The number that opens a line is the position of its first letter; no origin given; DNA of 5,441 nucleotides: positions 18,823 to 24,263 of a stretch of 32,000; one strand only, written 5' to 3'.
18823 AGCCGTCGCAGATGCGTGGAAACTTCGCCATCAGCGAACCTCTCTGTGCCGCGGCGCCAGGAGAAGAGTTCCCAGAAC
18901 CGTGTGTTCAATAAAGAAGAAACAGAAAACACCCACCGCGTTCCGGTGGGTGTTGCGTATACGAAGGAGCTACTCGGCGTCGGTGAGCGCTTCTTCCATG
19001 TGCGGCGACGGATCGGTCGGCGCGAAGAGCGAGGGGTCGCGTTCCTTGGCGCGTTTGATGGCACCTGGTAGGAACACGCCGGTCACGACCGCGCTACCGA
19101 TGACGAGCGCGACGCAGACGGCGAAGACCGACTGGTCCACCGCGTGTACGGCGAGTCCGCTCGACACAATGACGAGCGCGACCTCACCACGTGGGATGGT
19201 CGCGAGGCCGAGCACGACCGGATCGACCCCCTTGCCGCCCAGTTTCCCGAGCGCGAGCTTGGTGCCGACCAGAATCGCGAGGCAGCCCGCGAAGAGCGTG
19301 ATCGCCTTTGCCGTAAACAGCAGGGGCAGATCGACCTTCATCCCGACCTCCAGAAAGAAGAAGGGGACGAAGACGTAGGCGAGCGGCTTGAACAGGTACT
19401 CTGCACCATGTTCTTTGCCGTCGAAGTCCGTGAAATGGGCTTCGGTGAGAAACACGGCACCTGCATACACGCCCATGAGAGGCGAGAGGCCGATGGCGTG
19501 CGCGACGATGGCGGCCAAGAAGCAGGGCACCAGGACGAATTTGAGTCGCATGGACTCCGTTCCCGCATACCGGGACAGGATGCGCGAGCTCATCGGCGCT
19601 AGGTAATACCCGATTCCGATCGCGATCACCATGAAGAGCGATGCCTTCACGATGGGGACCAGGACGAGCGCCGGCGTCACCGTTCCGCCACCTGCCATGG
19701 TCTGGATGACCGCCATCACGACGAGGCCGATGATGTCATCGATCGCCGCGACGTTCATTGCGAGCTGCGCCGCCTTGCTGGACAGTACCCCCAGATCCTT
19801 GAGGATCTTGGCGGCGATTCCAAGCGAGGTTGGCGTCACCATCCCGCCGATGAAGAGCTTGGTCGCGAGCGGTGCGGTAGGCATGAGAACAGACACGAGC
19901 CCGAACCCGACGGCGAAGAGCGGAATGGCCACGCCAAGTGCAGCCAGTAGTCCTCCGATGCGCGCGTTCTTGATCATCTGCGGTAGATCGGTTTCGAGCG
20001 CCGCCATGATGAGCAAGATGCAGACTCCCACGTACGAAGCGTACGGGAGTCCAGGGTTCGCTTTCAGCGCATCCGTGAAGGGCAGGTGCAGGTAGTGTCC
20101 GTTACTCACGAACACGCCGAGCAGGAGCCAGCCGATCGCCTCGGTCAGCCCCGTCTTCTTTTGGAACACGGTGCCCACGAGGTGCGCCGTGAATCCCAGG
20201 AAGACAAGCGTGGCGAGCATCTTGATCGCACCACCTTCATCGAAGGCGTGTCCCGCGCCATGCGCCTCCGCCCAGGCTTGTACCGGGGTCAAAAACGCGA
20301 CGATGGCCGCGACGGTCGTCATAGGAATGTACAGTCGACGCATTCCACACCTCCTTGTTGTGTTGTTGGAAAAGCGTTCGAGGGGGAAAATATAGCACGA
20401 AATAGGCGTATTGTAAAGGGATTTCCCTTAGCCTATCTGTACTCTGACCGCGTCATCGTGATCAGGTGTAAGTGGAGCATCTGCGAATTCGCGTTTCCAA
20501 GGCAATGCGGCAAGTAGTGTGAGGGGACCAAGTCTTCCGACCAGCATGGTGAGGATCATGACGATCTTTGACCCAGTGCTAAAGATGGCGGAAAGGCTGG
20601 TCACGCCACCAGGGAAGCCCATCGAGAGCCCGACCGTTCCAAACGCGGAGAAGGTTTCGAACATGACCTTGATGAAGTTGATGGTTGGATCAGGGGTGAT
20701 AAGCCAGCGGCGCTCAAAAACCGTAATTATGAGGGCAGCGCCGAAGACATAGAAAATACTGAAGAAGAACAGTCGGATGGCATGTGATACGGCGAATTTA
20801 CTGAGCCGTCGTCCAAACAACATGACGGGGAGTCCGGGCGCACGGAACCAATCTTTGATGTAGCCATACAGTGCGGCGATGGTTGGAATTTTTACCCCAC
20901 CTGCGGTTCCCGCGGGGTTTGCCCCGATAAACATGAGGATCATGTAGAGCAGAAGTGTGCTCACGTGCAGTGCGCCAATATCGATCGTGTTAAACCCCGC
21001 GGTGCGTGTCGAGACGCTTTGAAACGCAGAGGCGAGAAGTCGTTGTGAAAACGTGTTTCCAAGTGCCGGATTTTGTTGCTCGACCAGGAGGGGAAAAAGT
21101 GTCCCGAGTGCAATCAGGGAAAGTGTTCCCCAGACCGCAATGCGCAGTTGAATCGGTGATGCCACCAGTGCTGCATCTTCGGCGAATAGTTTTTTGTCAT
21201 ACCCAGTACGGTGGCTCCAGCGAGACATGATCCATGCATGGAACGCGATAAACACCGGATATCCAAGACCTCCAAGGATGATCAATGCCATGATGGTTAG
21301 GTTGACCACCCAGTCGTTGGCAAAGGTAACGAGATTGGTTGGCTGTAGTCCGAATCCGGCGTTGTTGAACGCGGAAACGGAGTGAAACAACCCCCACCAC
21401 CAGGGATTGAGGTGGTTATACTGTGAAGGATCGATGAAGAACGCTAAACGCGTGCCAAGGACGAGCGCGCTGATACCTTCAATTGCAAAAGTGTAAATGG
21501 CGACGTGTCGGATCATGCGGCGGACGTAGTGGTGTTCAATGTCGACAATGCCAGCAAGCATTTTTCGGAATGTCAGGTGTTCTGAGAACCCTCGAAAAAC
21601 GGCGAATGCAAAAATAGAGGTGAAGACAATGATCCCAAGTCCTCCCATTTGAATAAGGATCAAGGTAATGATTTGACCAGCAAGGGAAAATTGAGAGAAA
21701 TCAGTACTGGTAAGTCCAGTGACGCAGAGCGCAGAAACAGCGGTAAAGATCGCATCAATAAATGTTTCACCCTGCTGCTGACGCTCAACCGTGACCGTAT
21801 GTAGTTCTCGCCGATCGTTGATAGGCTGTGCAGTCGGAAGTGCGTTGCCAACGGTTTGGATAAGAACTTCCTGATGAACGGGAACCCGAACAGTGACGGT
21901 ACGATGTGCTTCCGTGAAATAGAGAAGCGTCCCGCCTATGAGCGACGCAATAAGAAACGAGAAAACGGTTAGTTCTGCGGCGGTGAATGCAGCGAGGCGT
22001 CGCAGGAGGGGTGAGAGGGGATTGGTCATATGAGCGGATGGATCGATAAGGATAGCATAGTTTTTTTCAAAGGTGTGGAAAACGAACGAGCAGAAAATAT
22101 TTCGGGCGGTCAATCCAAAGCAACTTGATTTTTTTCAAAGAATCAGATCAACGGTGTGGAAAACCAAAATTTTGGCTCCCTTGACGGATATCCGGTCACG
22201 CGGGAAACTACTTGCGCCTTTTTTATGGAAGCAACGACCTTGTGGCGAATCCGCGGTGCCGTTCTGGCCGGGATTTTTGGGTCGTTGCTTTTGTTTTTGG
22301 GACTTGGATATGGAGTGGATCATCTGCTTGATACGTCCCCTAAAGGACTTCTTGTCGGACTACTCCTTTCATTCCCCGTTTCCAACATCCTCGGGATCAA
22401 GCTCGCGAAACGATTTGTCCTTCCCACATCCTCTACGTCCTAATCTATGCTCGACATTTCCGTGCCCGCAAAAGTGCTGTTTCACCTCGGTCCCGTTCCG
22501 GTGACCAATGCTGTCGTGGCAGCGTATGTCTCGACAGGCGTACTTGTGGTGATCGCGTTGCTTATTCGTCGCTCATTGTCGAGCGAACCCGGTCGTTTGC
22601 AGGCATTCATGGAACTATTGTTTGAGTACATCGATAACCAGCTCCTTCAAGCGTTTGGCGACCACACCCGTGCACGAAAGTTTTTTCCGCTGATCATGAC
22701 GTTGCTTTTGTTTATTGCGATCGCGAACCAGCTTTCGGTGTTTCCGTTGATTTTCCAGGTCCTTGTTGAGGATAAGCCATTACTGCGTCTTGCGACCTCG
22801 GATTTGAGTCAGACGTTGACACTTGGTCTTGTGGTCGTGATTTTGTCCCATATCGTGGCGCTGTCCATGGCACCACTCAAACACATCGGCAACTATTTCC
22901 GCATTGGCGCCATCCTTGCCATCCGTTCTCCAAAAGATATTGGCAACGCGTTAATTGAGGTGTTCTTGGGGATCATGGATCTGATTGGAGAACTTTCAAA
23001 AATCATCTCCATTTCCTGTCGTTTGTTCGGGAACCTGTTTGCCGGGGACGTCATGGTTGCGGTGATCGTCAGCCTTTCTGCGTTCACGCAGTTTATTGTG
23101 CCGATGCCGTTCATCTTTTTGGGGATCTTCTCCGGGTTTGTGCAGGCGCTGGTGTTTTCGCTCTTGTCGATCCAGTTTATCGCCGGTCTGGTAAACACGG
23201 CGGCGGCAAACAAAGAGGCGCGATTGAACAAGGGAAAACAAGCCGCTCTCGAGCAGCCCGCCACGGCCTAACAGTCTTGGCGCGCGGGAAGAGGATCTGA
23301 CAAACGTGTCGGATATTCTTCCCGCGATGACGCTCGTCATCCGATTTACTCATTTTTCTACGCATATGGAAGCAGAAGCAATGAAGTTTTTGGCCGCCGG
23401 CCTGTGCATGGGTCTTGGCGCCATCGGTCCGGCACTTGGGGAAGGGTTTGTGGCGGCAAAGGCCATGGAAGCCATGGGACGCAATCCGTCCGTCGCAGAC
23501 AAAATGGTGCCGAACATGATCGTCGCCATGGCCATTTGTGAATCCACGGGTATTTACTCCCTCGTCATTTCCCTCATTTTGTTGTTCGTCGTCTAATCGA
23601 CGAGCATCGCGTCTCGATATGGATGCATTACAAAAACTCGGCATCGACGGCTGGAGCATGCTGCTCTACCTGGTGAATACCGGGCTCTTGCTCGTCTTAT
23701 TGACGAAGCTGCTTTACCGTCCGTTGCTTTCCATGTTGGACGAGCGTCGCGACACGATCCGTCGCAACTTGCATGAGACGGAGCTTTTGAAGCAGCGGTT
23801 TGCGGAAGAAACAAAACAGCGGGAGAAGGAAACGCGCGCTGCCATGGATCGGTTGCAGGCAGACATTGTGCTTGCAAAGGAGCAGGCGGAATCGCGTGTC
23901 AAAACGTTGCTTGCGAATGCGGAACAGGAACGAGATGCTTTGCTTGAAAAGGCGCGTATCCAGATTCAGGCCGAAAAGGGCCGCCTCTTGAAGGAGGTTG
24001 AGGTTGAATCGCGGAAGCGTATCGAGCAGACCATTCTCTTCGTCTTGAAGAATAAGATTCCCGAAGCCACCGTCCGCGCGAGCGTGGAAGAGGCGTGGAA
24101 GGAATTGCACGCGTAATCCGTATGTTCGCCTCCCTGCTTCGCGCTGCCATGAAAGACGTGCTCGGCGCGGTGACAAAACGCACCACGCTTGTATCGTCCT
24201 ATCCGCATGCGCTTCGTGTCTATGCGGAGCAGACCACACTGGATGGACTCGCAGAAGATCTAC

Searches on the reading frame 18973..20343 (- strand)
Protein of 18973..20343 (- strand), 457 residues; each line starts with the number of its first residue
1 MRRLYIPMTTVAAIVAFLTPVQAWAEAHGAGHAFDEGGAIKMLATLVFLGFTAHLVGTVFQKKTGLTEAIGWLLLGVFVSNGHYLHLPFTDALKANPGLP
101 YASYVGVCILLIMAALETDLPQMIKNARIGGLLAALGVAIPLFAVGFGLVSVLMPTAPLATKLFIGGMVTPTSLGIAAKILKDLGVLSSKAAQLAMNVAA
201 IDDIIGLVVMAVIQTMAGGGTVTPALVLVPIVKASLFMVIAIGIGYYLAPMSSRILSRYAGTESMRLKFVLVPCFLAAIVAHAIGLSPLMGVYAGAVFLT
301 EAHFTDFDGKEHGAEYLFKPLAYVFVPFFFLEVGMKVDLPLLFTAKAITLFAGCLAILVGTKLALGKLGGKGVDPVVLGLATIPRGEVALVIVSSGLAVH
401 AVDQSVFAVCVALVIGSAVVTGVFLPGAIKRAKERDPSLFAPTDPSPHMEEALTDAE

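Call 6: search_protein_families(library=pfam, proteins=[window:18973-20343:-], max_evalue=0.01)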
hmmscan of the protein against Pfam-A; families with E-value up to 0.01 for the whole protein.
window:18973-20343:- (457 aa): 1 family
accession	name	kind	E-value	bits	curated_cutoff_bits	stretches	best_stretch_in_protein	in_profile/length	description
PF00999.27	Na_H_Exchanger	-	2.4e-37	129.1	26.2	1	51-426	2-370/375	Sodium/hydrogen exchanger, transmembrane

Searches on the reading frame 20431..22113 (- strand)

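Call 6: search_protein_families(library=pfam, proteins=[window:20431-22113:-], max_evalue=0.01)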
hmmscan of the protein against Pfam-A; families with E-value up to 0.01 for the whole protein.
window:20431-22113:- (561 aa): 1 family
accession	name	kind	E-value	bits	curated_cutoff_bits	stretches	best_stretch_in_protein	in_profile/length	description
PF02386.22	TrkH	-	4.7e-71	240.2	27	1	106-534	56-487/502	Cation transport protein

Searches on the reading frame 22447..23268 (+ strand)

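Call 6: search_protein_families(library=pfam, proteins=[window:22447-23268:+], max_evalue=0.01)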
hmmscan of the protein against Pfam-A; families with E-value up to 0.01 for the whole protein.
window:22447-23268:+ (274 aa): 1 family
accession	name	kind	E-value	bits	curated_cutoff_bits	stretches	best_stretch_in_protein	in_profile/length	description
PF00119.25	ATP-synt_A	-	3.6e-35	122.2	33.9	1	28-245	6-216/217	ATP synthase A chain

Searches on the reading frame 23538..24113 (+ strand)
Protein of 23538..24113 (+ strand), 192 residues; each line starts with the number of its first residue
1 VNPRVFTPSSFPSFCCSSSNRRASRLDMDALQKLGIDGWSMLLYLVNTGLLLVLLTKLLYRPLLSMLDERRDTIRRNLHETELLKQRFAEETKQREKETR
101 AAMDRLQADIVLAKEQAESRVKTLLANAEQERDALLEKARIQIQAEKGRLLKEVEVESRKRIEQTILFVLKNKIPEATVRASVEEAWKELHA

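Call 12: search_protein_families(library=pfam, proteins=[window:23538-24113:+], max_evalue=0.001)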
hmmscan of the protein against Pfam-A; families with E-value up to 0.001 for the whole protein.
window:23538-24113:+ (192 aa): 1 family
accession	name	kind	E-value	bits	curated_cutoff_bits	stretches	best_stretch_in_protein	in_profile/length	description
PF00430.23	ATP-synt_B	-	3.9e-12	46.8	28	1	45-155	6-116/132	ATP synthase B/B' CF(0)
